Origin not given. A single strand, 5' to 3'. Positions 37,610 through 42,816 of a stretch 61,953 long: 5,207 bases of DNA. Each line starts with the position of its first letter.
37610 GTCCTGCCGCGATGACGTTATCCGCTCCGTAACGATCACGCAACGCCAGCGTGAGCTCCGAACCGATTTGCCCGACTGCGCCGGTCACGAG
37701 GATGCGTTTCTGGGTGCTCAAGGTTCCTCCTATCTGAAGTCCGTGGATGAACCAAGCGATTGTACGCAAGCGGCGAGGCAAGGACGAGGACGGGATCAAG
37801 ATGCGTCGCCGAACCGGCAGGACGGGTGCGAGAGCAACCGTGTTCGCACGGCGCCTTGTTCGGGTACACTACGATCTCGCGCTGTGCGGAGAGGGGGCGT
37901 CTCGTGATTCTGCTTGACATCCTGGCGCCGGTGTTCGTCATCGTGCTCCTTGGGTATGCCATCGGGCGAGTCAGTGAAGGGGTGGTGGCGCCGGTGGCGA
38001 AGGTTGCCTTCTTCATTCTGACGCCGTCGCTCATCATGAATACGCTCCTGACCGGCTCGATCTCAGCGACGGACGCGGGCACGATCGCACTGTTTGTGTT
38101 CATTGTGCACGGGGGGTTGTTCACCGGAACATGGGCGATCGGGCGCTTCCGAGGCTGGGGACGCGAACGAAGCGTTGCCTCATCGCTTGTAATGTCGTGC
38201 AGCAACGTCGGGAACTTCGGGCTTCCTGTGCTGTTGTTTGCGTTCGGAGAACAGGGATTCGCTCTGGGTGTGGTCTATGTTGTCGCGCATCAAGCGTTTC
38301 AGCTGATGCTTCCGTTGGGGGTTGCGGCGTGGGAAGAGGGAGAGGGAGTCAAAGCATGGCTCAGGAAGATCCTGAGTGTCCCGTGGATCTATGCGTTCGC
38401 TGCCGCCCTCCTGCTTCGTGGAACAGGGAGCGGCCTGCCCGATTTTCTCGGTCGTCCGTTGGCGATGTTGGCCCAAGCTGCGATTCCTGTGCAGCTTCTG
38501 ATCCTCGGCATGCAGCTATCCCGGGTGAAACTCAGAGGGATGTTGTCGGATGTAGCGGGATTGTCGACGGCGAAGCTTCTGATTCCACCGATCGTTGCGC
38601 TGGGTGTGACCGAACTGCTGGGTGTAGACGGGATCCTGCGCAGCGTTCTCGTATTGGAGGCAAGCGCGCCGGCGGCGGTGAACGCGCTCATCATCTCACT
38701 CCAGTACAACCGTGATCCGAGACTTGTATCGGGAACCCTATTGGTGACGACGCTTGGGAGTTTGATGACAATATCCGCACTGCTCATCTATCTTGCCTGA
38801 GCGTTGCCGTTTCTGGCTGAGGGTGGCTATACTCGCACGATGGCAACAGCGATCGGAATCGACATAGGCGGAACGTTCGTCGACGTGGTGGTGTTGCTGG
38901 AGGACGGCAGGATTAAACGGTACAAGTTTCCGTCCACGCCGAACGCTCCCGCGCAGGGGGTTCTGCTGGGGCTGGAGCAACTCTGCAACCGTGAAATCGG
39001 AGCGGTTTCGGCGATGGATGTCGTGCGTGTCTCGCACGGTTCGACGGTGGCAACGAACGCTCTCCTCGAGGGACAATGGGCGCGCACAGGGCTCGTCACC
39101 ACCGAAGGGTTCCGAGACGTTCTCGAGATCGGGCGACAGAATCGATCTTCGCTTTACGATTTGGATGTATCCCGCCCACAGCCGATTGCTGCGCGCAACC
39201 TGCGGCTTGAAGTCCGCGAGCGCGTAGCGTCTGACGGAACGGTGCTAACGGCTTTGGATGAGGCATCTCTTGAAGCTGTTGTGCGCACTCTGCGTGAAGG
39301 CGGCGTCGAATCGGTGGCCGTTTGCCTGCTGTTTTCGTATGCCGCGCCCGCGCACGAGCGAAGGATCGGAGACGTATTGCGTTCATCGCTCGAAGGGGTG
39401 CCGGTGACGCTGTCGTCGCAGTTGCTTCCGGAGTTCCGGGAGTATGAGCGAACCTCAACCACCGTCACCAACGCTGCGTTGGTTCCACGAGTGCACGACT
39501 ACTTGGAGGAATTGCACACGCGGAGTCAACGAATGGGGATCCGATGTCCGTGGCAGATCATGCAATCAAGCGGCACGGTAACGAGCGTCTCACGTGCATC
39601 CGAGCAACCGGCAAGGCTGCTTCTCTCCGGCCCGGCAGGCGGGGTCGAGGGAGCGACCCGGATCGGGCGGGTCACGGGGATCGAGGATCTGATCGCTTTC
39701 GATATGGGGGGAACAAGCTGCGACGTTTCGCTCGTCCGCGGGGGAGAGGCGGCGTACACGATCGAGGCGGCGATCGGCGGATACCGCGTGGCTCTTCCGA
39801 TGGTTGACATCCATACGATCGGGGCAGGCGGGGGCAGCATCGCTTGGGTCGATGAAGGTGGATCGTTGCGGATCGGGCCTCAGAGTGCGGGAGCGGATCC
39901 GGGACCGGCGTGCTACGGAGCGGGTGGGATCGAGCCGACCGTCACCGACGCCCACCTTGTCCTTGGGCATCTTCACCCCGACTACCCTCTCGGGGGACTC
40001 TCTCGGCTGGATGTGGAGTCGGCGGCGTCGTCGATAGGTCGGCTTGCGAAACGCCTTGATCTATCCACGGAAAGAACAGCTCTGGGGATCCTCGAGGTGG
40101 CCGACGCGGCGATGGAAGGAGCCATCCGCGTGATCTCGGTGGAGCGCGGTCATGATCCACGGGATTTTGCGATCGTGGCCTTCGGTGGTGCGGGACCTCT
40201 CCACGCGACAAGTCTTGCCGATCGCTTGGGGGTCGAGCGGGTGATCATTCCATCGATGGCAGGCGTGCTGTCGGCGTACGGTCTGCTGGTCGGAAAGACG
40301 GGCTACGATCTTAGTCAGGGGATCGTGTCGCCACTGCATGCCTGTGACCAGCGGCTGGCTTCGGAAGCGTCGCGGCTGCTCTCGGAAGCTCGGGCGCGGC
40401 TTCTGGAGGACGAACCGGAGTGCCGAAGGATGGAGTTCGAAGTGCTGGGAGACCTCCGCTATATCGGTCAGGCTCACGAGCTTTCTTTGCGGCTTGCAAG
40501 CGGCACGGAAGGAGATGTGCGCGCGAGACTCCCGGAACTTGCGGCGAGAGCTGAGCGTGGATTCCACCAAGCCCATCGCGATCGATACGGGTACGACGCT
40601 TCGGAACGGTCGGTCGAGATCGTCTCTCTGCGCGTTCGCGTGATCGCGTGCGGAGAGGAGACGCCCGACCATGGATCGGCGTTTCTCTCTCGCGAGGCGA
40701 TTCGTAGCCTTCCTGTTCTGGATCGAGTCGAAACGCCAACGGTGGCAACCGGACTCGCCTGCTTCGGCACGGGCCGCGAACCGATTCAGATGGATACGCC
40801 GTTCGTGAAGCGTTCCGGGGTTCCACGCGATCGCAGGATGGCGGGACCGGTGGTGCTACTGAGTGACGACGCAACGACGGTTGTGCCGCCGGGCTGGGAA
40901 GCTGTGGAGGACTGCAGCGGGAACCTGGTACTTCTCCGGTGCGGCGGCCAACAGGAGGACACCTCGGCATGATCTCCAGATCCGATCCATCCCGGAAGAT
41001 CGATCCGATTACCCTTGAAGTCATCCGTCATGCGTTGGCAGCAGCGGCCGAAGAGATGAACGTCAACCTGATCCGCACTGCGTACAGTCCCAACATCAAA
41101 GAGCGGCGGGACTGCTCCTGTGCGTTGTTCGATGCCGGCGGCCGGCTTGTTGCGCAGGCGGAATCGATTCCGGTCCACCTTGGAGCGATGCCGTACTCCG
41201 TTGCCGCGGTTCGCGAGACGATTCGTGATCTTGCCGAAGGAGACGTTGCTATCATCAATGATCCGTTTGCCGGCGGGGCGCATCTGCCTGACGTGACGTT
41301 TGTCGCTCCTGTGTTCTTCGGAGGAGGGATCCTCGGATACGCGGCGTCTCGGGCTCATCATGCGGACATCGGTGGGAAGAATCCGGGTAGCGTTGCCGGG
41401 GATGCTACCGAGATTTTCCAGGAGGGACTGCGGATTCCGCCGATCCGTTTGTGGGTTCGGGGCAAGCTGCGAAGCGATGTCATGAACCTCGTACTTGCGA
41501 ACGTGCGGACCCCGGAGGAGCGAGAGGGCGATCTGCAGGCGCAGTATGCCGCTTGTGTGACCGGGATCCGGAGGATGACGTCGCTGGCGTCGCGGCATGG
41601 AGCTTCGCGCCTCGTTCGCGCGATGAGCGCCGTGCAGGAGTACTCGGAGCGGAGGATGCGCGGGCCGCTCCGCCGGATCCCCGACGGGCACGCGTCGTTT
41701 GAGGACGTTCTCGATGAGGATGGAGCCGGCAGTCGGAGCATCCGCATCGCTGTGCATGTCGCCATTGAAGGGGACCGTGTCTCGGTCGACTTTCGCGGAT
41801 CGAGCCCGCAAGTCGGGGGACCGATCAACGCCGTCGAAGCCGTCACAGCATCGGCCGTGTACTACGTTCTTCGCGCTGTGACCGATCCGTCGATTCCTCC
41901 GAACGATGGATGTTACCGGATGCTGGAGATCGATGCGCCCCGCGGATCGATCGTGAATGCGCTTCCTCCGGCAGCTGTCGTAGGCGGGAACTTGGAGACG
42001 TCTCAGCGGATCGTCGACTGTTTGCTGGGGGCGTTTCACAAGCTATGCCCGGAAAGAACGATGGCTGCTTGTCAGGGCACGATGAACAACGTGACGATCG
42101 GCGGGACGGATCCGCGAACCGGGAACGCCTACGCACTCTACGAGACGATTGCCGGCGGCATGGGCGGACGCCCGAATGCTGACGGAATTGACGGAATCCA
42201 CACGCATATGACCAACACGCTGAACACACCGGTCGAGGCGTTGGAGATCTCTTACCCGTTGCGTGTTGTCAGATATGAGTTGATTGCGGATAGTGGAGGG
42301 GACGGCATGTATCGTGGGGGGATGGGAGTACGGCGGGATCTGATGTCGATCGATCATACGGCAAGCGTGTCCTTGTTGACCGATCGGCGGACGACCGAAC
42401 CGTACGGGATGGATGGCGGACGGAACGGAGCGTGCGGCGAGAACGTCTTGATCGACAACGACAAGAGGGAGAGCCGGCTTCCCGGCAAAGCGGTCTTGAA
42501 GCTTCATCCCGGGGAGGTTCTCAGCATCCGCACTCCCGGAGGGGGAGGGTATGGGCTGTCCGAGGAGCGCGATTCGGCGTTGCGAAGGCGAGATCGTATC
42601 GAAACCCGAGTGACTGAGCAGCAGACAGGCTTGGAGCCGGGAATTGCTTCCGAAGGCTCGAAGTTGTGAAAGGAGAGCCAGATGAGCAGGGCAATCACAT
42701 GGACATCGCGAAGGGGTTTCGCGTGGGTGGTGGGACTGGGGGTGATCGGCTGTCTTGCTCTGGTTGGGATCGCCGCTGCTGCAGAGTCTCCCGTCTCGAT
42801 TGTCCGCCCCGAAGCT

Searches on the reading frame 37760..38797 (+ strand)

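Call 10: search_protein_families(library=pfam, proteins=[window:37760-38797:+], max_evalue=0.01)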
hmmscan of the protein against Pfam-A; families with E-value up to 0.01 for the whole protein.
window:37760-38797:+ (346 aa): 1 family
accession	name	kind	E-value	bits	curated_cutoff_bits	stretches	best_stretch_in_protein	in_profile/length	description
PF03547.23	Mem_trans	-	1.2e-18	67.4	25.7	1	55-339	6-340/343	Membrane transport protein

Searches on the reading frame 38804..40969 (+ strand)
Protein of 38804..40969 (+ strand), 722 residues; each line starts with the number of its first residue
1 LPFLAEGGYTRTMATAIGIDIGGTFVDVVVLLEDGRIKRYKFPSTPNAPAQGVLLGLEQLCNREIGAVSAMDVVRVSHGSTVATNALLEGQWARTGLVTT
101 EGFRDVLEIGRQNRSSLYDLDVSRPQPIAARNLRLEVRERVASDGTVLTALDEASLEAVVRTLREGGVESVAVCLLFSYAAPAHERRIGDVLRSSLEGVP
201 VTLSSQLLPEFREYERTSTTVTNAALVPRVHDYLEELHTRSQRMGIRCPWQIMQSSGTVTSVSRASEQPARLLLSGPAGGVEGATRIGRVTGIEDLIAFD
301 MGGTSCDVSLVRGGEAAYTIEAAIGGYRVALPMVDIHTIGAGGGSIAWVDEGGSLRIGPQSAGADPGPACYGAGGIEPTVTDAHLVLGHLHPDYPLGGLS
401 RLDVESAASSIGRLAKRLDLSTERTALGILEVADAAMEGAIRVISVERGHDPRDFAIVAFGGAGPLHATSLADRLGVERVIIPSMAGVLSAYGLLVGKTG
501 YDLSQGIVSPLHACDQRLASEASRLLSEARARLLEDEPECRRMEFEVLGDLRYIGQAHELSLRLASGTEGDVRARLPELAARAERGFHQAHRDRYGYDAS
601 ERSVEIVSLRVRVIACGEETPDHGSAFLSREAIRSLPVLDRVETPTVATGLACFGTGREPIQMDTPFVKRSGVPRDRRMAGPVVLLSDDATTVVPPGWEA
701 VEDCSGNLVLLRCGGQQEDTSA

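Call 10: search_protein_families(library=pfam, proteins=[window:38804-40969:+], max_evalue=0.01)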
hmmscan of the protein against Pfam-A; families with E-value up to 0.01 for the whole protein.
window:38804-40969:+ (722 aa): 2 families
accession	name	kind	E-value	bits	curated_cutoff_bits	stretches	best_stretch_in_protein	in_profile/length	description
PF01968.24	Hydantoinase_A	-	4.1e-97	325.3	22.9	1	216-497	1-285/291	Hydantoinase/oxoprolinase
PF05378.19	Hydant_A_N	-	6.3e-54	182.8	25.2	1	17-194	2-174/176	Hydantoinase/oxoprolinase N-terminal region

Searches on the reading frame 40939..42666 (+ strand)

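Call 10: search_protein_families(library=pfam, proteins=[window:40939-42666:+], max_evalue=0.01)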
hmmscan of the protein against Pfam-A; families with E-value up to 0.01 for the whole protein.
window:40939-42666:+ (576 aa): 1 family
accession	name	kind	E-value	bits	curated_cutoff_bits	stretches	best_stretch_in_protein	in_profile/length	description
PF02538.19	Hydantoinase_B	-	3.2e-210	699.4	26.8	1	22-539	1-517/519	Hydantoinase B/oxoprolinase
